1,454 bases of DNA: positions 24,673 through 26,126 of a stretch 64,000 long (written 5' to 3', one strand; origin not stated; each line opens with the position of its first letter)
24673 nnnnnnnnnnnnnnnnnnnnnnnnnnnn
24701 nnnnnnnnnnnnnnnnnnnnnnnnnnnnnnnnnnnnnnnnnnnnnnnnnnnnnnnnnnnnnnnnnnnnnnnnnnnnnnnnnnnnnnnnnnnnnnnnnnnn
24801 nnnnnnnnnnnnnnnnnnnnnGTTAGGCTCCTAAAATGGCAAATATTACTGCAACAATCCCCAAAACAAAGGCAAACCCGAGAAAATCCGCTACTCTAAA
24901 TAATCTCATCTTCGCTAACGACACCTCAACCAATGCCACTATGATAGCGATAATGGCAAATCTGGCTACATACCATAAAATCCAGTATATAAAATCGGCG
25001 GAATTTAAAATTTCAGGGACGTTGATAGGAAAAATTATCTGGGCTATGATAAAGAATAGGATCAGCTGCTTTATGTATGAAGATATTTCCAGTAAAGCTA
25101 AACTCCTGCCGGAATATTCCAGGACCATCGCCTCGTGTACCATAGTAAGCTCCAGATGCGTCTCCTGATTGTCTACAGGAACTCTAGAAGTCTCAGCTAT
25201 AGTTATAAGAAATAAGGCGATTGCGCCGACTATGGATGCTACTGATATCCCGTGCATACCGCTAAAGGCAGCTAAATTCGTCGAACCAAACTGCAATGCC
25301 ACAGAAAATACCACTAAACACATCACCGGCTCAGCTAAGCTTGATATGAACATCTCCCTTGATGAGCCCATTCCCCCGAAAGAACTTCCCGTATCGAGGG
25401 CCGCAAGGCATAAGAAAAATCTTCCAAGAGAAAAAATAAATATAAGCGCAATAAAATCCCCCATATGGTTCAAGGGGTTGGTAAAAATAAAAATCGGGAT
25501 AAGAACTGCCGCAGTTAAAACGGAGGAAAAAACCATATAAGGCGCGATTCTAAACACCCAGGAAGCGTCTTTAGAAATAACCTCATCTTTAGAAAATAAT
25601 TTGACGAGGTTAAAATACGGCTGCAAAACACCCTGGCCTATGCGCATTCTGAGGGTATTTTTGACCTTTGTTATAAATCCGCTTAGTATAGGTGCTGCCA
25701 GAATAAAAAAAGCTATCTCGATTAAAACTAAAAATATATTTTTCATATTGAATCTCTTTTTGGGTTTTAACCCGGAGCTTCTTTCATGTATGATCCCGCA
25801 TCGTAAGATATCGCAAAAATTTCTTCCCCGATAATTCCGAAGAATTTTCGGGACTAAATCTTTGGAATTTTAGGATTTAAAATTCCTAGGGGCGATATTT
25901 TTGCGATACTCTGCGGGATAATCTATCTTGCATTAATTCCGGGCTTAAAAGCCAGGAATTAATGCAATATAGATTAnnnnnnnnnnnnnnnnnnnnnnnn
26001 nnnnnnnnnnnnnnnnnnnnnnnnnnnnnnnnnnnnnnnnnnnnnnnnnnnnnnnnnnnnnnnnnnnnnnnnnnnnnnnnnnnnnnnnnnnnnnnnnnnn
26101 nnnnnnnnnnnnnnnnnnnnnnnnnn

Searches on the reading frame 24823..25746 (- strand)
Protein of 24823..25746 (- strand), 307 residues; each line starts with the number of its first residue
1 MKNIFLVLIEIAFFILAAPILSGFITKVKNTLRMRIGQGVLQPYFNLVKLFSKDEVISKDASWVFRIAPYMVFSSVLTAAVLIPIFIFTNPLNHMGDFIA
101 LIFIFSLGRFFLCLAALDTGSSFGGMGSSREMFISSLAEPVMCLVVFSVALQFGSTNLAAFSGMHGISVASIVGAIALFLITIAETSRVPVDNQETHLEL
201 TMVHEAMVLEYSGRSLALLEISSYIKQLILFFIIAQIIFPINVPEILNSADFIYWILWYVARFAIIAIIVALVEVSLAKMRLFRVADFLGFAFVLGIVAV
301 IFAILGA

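Call 20: find_encoding_contigs(protein=window:24823-25746:-, flank=10000, max_places=6)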
Protein window:24823-25746:- (307 aa): 1 contig read that carries it; 1 place shown.
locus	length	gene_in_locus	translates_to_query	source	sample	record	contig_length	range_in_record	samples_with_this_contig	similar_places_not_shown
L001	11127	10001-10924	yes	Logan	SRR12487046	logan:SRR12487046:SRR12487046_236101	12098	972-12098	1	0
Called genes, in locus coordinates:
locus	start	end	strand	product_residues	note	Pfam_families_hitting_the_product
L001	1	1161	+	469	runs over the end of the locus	PF02321:OEP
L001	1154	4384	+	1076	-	PF00873:ACR_tran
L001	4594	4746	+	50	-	-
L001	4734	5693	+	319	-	PF03773:ArsP_1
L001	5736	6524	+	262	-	PF01135:PCMT, PF05175:MTS (weak), PF13489:Methyltransf_23, PF01209:Ubie_methyltran, PF08241:Methyltransf_11, PF08242:Methyltransf_12, PF13649:Methyltransf_25, PF13847:Methyltransf_31, +3 more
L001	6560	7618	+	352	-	PF01758:SBF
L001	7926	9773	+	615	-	PF00662:Proton_antipo_N (weak), PF00361:Proton_antipo_M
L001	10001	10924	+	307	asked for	PF00146:NADHdh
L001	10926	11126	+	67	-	?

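Call 36: find_homologous_proteins(query=window:24823-25746:-, max_evalue=1e-30)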
Query window:24823-25746:- (307 aa): 7942 proteins with E <= 1e-30 among 8000 candidates; the best 120 are listed.
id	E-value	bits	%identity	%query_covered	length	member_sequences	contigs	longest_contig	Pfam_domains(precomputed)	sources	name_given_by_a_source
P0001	1.9e-184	630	100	100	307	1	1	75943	PF00146.27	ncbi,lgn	-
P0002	1.4e-136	473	74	94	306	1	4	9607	PF00146.27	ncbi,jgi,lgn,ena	-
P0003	1.6e-136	472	73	100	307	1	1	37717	PF00146.27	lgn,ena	-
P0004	3.8e-136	471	72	99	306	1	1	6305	PF00146.27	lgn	-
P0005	1.1e-135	470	71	100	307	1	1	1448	PF00146.27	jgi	-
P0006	1.8e-135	469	71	100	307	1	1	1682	PF00146.27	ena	-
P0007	6.5e-135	467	72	99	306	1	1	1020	PF00146.27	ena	-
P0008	1.1e-134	466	71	98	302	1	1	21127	PF00146.27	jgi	jgi:formate hydrogenlyase subunit 4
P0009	1.4e-134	466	70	99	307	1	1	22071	PF00146.27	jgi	-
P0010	1.5e-134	466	71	100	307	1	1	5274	PF00146.27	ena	-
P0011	2.8e-134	465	71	98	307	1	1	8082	PF00146.27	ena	-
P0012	3.3e-134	465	72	100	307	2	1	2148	PF00146.27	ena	-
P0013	3.5e-134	465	70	100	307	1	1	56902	PF00146.27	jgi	jgi:formate hydrogenlyase subunit 4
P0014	4.3e-134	464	71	99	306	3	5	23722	PF00146.27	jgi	jgi:formate hydrogenlyase subunit 4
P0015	8.4e-134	463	74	94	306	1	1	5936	PF00146.27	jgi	jgi:formate hydrogenlyase subunit 4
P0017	1.4e-133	463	70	99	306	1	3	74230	PF00146.27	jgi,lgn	-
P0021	4.1e-133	461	69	100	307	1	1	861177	PF00146.27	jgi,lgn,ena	-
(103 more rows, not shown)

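Call 37: find_encoding_contigs(protein=P0003, flank=10000, max_places=1)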
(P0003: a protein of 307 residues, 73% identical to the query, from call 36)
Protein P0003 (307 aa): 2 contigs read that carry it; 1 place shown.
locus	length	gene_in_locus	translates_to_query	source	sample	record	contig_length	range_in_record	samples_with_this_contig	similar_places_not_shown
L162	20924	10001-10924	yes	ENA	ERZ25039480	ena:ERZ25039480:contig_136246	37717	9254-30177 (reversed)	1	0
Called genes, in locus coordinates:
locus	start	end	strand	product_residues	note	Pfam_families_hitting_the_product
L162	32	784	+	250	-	PF00270:DEAD, PF04851:ResIII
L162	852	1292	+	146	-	PF00271:Helicase_C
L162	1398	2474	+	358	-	PF02001:DUF134, PF01758:SBF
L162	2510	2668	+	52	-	-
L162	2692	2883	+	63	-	PF01451:LMWPc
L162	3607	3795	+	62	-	-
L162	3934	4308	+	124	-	PF01797:Y1_Tnp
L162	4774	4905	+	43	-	PF06397:Desulfoferrod_N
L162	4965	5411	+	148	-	PF00210:Ferritin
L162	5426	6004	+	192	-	PF00210:Ferritin, PF02915:Rubrerythrin, PF21349:RUBY_RBDX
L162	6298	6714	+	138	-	PF01797:Y1_Tnp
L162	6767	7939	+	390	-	-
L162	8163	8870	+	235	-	PF00662:Proton_antipo_N (weak), PF00361:Proton_antipo_M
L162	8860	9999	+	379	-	PF00361:Proton_antipo_M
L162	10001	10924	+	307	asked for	PF00146:NADHdh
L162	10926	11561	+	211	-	-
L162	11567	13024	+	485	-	PF00662:Proton_antipo_N (weak), PF00361:Proton_antipo_M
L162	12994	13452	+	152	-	PF00329:Complex1_30kDa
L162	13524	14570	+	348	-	PF00346:Complex1_49kDa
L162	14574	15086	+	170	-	PF01058:Oxidored_q6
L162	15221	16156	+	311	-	PF00491:Arginase (weak)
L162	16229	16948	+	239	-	PF01553:Acyltransferase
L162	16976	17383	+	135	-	PF07854:DUF1646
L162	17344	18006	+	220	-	PF07854:DUF1646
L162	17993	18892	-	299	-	PF01943:Polysacc_synt, PF13440:Polysacc_synt_3 (weak)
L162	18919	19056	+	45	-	-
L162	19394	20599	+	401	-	PF00232:Glyco_hydro_1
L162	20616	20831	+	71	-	-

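Call 38: find_encoding_contigs(protein=P0017, flank=10000, max_places=1)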
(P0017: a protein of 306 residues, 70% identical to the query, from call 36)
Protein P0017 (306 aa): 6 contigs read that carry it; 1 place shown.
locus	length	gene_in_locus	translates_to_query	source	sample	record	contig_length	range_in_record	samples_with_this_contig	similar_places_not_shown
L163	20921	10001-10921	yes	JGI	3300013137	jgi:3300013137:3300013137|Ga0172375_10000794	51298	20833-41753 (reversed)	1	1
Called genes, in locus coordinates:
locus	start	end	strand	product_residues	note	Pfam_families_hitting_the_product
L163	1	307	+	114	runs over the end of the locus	PF04020:Phage_holin_4_2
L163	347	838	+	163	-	-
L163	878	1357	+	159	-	-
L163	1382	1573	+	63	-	PF04024:PspC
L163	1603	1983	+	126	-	PF02566:OsmC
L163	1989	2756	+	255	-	PF00119:ATP-synt_A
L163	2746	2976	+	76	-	PF00137:ATP-synt_C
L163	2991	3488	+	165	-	PF00430:ATP-synt_B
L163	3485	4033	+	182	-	PF00213:OSCP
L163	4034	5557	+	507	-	PF02874:ATP-synt_ab_N, PF09378:HAS-barrel (weak), PF00006:ATP-synt_ab, PF00306:ATP-synt_ab_C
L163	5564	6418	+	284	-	PF00231:ATP-synt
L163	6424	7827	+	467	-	PF02874:ATP-synt_ab_N, PF00006:ATP-synt_ab, PF22919:ATP-synt_VA_C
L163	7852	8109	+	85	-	PF02823:ATP-synt_DE_N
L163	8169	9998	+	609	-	PF00662:Proton_antipo_N (weak), PF00361:Proton_antipo_M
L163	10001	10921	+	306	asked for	PF00146:NADHdh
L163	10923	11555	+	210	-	-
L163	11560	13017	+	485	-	PF00662:Proton_antipo_N (faint), PF00361:Proton_antipo_M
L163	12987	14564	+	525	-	PF00329:Complex1_30kDa, PF00346:Complex1_49kDa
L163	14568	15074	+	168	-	PF01058:Oxidored_q6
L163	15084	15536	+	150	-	PF00892:EamA, PF10639:TMEM234 (weak)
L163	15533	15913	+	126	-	PF00892:EamA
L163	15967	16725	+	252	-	PF03116:NQR2_RnfD_RnfE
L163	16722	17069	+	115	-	-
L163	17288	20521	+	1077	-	PF25596:CPSase_L_D1, PF02222:ATP-grasp, PF02786:CPSase_L_D2, PF07478:Dala_Dala_lig_C, PF02787:CPSase_L_D3, PF25596:CPSase_L_D1, PF02786:CPSase_L_D2, PF02142:MGS, +5 more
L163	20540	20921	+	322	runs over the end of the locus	PF02540:NAD_synthase (faint), PF00733:Asn_synthase (weak), PF01171:ATP_bind_3 (weak), PF00958:GMP_synt_C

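Call 39: find_encoding_contigs(protein=P0021, flank=10000, max_places=1)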
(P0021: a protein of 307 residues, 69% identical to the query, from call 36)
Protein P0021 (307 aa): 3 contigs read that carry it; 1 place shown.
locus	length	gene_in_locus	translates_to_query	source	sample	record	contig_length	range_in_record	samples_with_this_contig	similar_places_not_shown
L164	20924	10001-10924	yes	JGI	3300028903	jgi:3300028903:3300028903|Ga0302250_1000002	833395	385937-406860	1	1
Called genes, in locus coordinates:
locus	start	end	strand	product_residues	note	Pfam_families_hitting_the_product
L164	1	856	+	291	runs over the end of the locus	PF02899:Phage_int_SAM_1, PF13495:Phage_int_SAM_4, PF00589:Phage_integrase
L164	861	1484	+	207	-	PF06508:QueC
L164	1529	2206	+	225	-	PF13353:Fer4_12 (weak), PF04055:Radical_SAM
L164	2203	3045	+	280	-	PF05681:Fumerase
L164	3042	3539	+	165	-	PF05683:Fumerase_C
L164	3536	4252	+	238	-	PF01138:RNase_PH, PF03725:RNase_PH_C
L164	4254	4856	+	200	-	PF01725:Ham1p_like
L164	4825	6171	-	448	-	-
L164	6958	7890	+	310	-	PF05359:DUF748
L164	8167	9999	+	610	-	PF00662:Proton_antipo_N (weak), PF00361:Proton_antipo_M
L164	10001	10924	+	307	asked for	PF00146:NADHdh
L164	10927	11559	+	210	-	-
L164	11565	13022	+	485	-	PF00662:Proton_antipo_N (weak), PF00361:Proton_antipo_M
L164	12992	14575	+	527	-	PF00329:Complex1_30kDa, PF00346:Complex1_49kDa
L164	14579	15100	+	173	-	PF01058:Oxidored_q6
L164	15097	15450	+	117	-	PF04342:DMT_6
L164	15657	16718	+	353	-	PF21088:MS_channel_1st (weak), PF00924:MS_channel_2nd, PF21082:MS_channel_3rd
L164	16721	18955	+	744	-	PF00982:Glyco_transf_20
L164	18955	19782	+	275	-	PF02358:Trehalose_PPase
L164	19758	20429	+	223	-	PF19027:DUF5752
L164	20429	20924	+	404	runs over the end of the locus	PF21269:TreT_GT1, PF20706:GT4-conflict, PF00534:Glycos_transf_1, PF13692:Glyco_trans_1_4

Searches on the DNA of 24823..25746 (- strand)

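Call 41: search_with_rna_model(model_id=R1, sources=[L162, L163, L164], max_evalue=1)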
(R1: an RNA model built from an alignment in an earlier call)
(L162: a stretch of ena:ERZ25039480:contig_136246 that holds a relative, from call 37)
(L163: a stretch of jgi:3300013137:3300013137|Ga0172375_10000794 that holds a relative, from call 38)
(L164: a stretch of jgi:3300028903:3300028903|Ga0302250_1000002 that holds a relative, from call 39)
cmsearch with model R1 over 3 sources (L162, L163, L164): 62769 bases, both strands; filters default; matches with E-value up to 1: 0.
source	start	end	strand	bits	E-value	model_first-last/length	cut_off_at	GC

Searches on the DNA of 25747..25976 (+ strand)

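Call 81: search_dna_similar(query=window:25747-25976:+, collection=plasmids, mode=distant, max_evalue=0.01, max_rows=10)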
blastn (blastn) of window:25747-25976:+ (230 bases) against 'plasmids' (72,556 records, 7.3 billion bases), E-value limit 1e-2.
No match.
